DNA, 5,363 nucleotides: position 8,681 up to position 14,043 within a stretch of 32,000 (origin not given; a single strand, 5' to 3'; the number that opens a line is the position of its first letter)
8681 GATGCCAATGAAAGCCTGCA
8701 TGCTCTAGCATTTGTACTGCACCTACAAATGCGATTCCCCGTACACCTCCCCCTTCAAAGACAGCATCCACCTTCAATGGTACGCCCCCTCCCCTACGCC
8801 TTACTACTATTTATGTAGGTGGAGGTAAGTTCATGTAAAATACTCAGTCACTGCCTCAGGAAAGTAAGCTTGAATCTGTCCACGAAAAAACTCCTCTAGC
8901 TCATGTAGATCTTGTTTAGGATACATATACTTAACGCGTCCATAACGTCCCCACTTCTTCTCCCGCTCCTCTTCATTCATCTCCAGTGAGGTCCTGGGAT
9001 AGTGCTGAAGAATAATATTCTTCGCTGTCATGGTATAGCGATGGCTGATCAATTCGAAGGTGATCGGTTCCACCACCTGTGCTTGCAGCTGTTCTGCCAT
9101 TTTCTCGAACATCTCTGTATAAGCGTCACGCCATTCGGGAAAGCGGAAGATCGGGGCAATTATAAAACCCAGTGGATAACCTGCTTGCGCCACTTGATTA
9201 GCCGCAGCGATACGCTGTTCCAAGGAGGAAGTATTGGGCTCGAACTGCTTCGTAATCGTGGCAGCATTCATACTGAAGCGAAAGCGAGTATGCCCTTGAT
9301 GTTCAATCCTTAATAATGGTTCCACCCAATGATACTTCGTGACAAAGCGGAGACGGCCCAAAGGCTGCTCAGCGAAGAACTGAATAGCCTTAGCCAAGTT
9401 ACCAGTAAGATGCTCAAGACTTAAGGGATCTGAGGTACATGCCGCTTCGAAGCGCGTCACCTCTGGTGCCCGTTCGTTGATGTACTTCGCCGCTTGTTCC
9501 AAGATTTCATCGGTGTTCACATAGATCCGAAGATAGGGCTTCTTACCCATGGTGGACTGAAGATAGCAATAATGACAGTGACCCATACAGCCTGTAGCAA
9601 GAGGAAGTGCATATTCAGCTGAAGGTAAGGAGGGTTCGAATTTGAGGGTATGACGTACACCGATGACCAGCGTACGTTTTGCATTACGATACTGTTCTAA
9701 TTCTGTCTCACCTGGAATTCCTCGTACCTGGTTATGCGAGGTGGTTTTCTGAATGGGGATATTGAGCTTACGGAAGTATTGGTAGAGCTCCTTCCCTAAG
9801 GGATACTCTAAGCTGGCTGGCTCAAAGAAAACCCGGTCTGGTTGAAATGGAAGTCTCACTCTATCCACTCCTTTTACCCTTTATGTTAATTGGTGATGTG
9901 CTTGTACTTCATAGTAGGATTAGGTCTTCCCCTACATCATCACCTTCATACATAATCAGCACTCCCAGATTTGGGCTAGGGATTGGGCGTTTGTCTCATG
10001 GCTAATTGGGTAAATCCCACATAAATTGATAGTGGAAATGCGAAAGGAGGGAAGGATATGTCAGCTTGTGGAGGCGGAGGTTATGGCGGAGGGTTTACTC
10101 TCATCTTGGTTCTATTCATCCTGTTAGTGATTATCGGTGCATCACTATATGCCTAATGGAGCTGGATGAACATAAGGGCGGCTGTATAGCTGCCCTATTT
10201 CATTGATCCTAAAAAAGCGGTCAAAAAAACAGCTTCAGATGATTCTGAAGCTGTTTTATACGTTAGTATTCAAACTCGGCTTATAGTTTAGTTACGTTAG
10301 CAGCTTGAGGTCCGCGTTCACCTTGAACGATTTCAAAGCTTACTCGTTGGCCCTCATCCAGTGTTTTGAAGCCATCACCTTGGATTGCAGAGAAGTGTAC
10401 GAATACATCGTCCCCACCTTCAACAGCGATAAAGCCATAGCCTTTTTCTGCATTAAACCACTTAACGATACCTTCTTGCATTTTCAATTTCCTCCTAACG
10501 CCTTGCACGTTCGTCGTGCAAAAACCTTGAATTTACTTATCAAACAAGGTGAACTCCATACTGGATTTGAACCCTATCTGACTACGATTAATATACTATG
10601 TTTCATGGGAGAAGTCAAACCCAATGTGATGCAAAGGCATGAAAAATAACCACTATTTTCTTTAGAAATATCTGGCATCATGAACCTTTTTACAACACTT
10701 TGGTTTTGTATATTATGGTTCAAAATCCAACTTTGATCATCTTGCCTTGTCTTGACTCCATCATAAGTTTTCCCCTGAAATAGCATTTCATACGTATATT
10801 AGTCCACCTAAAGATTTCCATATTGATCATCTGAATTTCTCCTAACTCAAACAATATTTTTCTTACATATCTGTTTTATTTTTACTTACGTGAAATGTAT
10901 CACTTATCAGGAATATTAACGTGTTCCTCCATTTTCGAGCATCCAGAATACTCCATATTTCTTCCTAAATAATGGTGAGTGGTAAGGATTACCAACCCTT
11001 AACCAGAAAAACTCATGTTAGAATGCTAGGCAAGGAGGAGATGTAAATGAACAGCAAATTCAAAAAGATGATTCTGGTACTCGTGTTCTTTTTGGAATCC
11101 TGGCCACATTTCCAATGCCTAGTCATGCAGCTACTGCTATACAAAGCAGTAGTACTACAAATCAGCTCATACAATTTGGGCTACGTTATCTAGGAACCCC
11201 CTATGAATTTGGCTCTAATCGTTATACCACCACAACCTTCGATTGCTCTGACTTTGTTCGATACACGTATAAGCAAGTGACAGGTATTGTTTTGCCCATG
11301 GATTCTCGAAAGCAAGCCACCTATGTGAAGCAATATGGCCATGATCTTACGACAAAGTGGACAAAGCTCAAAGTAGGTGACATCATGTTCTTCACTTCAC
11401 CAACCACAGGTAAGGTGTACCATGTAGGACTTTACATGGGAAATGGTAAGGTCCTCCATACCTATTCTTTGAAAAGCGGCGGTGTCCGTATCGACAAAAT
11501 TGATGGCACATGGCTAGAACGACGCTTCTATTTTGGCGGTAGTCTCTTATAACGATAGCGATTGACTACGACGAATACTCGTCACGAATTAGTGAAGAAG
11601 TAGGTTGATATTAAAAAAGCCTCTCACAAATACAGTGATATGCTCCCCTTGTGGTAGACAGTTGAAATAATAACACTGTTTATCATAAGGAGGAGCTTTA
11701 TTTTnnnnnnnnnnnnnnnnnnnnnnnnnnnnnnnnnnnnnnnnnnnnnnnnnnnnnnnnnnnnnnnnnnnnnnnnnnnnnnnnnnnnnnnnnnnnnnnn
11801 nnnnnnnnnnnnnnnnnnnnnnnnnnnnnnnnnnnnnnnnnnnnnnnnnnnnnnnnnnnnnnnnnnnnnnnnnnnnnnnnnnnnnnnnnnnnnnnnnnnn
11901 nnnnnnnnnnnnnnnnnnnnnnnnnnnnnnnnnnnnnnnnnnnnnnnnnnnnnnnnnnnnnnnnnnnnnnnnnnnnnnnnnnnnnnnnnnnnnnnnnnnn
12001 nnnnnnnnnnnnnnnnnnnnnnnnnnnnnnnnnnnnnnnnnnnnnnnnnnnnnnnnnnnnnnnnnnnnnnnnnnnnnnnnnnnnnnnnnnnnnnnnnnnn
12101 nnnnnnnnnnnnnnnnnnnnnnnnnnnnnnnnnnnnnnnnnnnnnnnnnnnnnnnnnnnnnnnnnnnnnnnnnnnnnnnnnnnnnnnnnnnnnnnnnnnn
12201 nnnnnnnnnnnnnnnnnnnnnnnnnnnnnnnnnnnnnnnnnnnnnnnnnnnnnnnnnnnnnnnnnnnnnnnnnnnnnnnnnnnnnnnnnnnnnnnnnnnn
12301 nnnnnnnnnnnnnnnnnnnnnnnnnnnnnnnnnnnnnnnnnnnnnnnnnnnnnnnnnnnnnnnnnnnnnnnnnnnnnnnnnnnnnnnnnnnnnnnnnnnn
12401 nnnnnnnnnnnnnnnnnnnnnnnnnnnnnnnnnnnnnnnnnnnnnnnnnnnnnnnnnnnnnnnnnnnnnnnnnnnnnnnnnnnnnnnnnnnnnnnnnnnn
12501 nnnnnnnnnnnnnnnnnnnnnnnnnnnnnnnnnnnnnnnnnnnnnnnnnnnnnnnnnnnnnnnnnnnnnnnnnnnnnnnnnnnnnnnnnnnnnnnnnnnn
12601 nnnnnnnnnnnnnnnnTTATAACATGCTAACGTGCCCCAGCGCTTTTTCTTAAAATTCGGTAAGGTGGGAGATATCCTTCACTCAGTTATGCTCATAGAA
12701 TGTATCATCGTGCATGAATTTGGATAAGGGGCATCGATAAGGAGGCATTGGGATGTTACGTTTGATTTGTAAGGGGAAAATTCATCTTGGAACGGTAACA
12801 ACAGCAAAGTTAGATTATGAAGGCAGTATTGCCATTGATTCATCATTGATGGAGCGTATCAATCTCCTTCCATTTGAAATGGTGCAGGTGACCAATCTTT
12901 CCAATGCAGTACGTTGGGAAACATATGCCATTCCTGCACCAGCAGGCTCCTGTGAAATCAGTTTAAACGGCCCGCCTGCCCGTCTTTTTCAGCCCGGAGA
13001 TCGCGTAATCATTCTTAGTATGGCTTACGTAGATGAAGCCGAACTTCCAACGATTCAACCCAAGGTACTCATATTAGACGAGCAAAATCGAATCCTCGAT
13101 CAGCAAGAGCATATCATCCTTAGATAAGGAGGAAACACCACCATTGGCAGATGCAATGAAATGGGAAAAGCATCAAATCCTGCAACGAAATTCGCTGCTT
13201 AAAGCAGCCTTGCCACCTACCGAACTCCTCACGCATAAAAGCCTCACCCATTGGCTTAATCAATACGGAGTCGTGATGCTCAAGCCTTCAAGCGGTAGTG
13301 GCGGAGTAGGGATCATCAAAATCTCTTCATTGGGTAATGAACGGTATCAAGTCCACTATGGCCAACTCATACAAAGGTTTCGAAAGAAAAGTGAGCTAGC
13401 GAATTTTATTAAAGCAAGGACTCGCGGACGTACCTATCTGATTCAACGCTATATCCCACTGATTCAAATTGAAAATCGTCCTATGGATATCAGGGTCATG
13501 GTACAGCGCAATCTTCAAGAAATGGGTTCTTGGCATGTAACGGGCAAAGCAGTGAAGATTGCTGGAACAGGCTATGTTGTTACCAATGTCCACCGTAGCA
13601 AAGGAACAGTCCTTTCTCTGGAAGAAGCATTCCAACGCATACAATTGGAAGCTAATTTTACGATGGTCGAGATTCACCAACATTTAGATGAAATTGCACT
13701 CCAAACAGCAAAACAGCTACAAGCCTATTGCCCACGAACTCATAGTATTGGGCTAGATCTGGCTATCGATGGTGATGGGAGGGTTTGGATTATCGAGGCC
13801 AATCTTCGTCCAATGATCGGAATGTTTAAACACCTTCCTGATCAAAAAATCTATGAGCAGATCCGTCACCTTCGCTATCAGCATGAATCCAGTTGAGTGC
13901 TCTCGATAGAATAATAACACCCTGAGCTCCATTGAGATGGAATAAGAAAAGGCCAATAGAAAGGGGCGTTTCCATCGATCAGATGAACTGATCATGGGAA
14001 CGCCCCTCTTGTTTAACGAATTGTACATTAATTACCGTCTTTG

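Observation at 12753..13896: Catalytically complete panD paralog translationally linked to a YheC/YheD ATP-grasp ligase: a candidate beta-alanine-ligating module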

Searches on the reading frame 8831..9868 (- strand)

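Call 3: search_protein_families(library=pfam, proteins=[window:8831-9868:-], max_evalue=0.01)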
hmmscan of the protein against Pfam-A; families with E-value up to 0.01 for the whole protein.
window:8831-9868:- (345 aa): 2 families
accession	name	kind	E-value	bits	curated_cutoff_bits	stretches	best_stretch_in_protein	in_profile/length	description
PF20903.3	SPL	-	6.4e-169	561.6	27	1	8-345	1-338/338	Spore photoproduct lyase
PF04055.27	Radical_SAM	-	5.2e-06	27.2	29.5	1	90-236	3-148/166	Radical SAM superfamily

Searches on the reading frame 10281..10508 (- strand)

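Call 3: search_protein_families(library=pfam, proteins=[window:10281-10508:-], max_evalue=0.01)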
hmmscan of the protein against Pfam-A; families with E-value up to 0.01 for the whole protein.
window:10281-10508:- (75 aa): 2 families
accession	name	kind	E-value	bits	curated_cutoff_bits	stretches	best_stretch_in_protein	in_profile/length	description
PF00313.28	CSD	-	2.2e-31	108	27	1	12-74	2-65/66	'Cold-shock' DNA-binding domain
PF08206.17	OB_RNB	-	0.0059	16.7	24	1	21-42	7-29/58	Ribonuclease B OB domain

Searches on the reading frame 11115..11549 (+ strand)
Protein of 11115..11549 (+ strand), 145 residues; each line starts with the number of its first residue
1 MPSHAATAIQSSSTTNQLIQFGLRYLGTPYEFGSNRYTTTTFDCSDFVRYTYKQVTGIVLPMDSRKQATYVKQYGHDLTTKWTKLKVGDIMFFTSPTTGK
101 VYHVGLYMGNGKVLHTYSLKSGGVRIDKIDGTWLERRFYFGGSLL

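Call 3: search_protein_families(library=pfam, proteins=[window:11115-11549:+], max_evalue=0.01)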
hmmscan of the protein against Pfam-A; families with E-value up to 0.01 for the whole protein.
window:11115-11549:+ (145 aa): 3 families
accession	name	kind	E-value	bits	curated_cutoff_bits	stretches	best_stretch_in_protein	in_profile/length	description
PF00877.26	NLPC_P60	-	2.6e-21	76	23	1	27-137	1-99/105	NlpC/P60 family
PF05708.18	Peptidase_C92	-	2.7e-06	28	27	1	11-73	77-138/166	Permuted papain-like amidase enzyme, YaeF/YiiX, C92 family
PF05257.22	CHAP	-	0.0056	17.6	26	1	41-106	9-65/81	CHAP domain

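Call 4: search_protein_families(library=ncbifam, proteins=[window:11115-11549:+], max_evalue=0.01)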
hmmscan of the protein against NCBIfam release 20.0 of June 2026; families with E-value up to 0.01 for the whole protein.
window:11115-11549:+ (145 aa): 10 families
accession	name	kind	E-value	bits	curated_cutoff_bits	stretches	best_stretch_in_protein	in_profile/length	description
NF008096.1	PRK10838.1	equivalog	1.6e-13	50.8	186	1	25-139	78-180/189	bifunctional murein DD-endopeptidase/murein LD-carboxypeptidase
NF010495.0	PRK13914.1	equivalog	1.8e-13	50.3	647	1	8-132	359-469/481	invasion associated endopeptidase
NF038345.1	wall_hydro_RipC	exception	9.7e-12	45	425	1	3-117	239-340/362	peptidoglycan hydrolase RipC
NF040678.1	EntFM_CwpFM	equivalog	7.3e-11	41.7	720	1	8-133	305-419/430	enterotoxin EntFM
NF033742.1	NlpC_p60_RipB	exception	2.9e-09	36.9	335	1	38-128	111-190/206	NlpC/P60 family peptidoglycan endopeptidase RipB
NF033743.1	NlpC_inact_RipD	exception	8.9e-06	25.3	215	1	33-117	84-158/181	NlpC/P60 family peptidoglycan-binding protein RipD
NF033741.1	NlpC_p60_RipA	exception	5.6e-05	22.3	625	1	38-116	362-430/457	NlpC/P60 family peptidoglycan endopeptidase RipA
NF046048.1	NlpC_P60_DIP1281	equivalog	7.3e-05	21.8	517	1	37-114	493-560/587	DIP1281 family NlpC/P60 protein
TIGR02594.1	TIGR02594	subfamily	0.0029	17.9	70.55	1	34-117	32-106/132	TIGR02594 family protein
NF007458.0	PRK10030.1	equivalog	0.0061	16.1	216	0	11-60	102-150/205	YiiX family permuted papain-like enzyme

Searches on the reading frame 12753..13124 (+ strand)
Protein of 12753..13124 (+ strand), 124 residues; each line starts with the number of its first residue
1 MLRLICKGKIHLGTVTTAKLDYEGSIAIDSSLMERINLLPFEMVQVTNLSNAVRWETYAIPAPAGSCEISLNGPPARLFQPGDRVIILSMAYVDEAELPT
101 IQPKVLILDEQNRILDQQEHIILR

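Call 3: search_protein_families(library=pfam, proteins=[window:12753-13124:+], max_evalue=0.01)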
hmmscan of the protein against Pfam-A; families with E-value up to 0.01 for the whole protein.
window:12753-13124:+ (124 aa): 1 family
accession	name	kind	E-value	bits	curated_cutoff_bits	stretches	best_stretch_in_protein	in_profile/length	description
PF02261.22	Asp_decarbox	-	3.4e-40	137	25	1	1-114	1-114/115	Aspartate decarboxylase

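Call 4: search_protein_families(library=ncbifam, proteins=[window:12753-13124:+], max_evalue=0.01)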
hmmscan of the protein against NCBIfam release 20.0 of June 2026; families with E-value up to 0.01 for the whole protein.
window:12753-13124:+ (124 aa): 1 family
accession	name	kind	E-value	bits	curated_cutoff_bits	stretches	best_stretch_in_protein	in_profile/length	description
TIGR00223.1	panD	equivalog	1.3e-31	109.1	106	1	1-120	1-120/126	aspartate 1-decarboxylase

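Call 71: search_solved_structures(query=window:12753-13124:+, show_alignments=2)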
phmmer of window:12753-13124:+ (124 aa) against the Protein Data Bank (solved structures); distinct sequences matched with E-value up to 0.001: 25.
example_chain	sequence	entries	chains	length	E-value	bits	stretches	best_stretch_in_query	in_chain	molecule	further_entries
2c45_A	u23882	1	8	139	1.1e-24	90.1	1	1-117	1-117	Aspartate 1-decarboxylase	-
1vc3_B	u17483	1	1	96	1.4e-19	73.6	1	26-117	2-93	L-Aspartate-alpha-Decarboxylase heavy chain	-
3oug_A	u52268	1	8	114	1.7e-19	73.3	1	2-107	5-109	Aspartate 1-decarboxylase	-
2eeo_B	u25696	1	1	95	1.9e-19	73.2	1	27-117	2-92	Aspartate 1-decarboxylase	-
1ppy_A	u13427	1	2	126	5.6e-18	68.4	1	1-113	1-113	Aspartate 1-decarboxylase precursor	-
1pqe_A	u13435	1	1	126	1.5e-17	67.1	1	1-113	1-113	Aspartate 1-decarboxylase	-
4cs0_A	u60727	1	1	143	2.3e-17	66.5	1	1-113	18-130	ASPARTATE 1-DECARBOXYLASE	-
1pqh_A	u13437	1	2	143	2.3e-17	66.5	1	1-113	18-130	Aspartate 1-decarboxylase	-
4azd_A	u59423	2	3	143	4.4e-17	65.5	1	1-113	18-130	ASPARTATE 1-DECARBOXYLASE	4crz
1pqf_A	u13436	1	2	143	6.1e-17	65.1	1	1-113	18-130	Aspartate 1-decarboxylase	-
3plx_B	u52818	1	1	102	9.9e-17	64.4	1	26-113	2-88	Aspartate 1-decarboxylase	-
1pt1_A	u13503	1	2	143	2.2e-16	63.3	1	1-113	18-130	Aspartate 1-decarboxylase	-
1pt0_A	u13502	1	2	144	2.7e-16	63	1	1-113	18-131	Aspartate 1-decarboxylase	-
1pyq_A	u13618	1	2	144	5.6e-16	62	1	1-113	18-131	Aspartate 1-decarboxylase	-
6oyy_B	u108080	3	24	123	7.4e-16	61.6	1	26-117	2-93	Aspartate 1-decarboxylase alpha chain | Aspartate 1 decarboxylase alpha chain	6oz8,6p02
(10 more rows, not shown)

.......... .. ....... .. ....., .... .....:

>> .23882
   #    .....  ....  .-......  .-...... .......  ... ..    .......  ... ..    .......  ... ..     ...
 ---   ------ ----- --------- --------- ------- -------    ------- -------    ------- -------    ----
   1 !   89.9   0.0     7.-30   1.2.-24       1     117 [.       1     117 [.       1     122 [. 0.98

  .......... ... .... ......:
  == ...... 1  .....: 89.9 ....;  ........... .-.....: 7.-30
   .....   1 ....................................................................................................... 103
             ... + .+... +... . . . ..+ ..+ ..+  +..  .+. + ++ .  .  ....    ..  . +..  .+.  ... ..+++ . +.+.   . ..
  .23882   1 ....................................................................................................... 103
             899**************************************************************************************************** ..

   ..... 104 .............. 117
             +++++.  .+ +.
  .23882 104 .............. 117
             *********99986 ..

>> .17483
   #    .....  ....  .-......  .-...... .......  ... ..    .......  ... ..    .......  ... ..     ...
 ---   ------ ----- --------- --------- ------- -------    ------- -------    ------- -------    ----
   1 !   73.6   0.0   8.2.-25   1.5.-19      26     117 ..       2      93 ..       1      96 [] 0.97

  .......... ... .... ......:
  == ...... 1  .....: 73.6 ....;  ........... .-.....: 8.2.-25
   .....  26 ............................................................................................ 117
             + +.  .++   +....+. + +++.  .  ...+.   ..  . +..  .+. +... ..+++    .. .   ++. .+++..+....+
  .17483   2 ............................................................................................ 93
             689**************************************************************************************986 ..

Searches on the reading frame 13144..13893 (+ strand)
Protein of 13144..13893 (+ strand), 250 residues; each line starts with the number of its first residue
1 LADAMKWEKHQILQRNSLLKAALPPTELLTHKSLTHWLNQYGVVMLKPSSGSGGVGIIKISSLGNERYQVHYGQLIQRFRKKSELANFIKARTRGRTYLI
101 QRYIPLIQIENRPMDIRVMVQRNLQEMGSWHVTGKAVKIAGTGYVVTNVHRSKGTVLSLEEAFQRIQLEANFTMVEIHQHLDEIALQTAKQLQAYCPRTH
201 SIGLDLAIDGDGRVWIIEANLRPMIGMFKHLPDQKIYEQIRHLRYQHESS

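Call 3: search_protein_families(library=pfam, proteins=[window:13144-13893:+], max_evalue=0.01)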
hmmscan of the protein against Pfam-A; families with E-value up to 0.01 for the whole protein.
window:13144-13893:+ (250 aa): 4 families
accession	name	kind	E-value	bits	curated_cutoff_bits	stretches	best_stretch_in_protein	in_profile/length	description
PF14398.11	ATPgrasp_YheCD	-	2.1e-59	201.3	26.8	1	6-242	12-246/255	YheC/D like ATP-grasp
PF14397.11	ATPgrasp_ST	-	1.3e-09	38.1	31.4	1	38-230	56-263/278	Sugar-transfer associated ATP-grasp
PF03133.20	TTL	-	0.00025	20.8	20.1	0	146-225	179-261/292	Tubulin-tyrosine ligase family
PF02955.21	GSH-S_ATP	-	0.0041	17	23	0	24-95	13-84/175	Prokaryotic glutathione synthetase, ATP-grasp domain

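Call 4: search_protein_families(library=ncbifam, proteins=[window:13144-13893:+], max_evalue=0.01)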
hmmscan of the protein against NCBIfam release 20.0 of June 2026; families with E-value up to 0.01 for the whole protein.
window:13144-13893:+ (250 aa): 4 families
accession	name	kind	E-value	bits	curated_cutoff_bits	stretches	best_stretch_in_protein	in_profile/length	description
NF038074.1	fam_STM4014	hypoth_equivalog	5.9e-06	25.8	175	1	9-220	120-324/349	STM4014 family protein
NF040720.1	MptN_Meth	equivalog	8.4e-06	25.1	350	1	32-172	126-240/291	tetrahydromethanopterin:alpha-L-glutamate ligase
TIGR00768.1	rimK_fam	subfamily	9.2e-05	21.9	143.4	0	71-120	133-182/276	RimK family alpha-L-glutamate ligase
TIGR02291.1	rimK_rel_E_lig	hypoth_equivalog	0.00039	19.5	314.2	1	34-80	68-114/317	alpha-L-glutamate ligase-like protein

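Call 89: find_homologous_proteins(query=window:13144-13893:+, max_evalue=1e-30)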
Query window:13144-13893:+ (250 aa): 24 proteins with E <= 1e-30 among 287 candidates.
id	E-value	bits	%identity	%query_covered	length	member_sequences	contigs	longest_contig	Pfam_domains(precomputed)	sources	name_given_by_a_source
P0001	1.3e-160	550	100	98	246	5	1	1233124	PF14397.12,PF14398.12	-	-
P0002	8.6e-54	201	39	96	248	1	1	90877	PF14397.12,PF14398.12,PF03133.21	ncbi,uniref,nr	ncbi:YheC/YheD family protein [Paenibacillus eucommiae]|uniref:Circularly permuted ATP-grasp superfa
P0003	4.5e-51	192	41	94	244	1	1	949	PF14397.12,PF14398.12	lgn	-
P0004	8.9e-51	191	40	97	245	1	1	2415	PF14397.12,PF14398.12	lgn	-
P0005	9.8e-50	187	40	96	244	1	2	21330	PF14397.12,PF14398.12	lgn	-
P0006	1.1e-47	181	41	97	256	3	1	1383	PF14397.12,PF14398.12,PF03133.21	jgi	jgi:hypothetical protein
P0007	1.3e-47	180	38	94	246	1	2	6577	PF14397.12,PF14398.12,PF03133.21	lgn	-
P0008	1.7e-47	180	40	94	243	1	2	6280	PF14398.12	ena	-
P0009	2.1e-47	180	42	94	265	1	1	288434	PF14397.12,PF14398.12,PF03133.21,PF02655.20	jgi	-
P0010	2.6e-46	176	42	90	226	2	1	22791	PF14397.12,PF14398.12,PF03133.21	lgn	-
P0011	2.6e-46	176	37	96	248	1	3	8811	PF02955.22,PF14398.12,PF03133.21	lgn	-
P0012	8.7e-46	174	40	94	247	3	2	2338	PF14397.12,PF14398.12,PF03133.21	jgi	jgi:hypothetical protein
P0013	1.3e-43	167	39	95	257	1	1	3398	PF14397.12,PF14398.12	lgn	-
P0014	3.4e-43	166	39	96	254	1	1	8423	PF14397.12,PF14398.12,PF03133.21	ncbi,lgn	ncbi:MAG: YheC/YheD family protein [Thermoactinomyces sp.]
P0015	6.9e-43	165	38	94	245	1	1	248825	PF14398.12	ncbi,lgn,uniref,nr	ncbi:hypothetical protein J2S00_001799 [Caldalkalibacillus uzonensis]|uniref:ATP-grasp domain-contai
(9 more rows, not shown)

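Call 94: search_solved_structures(query=window:13144-13893:+, max_evalue=0.01)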
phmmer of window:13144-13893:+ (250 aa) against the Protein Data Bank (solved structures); distinct sequences matched with E-value up to 0.01: 0.
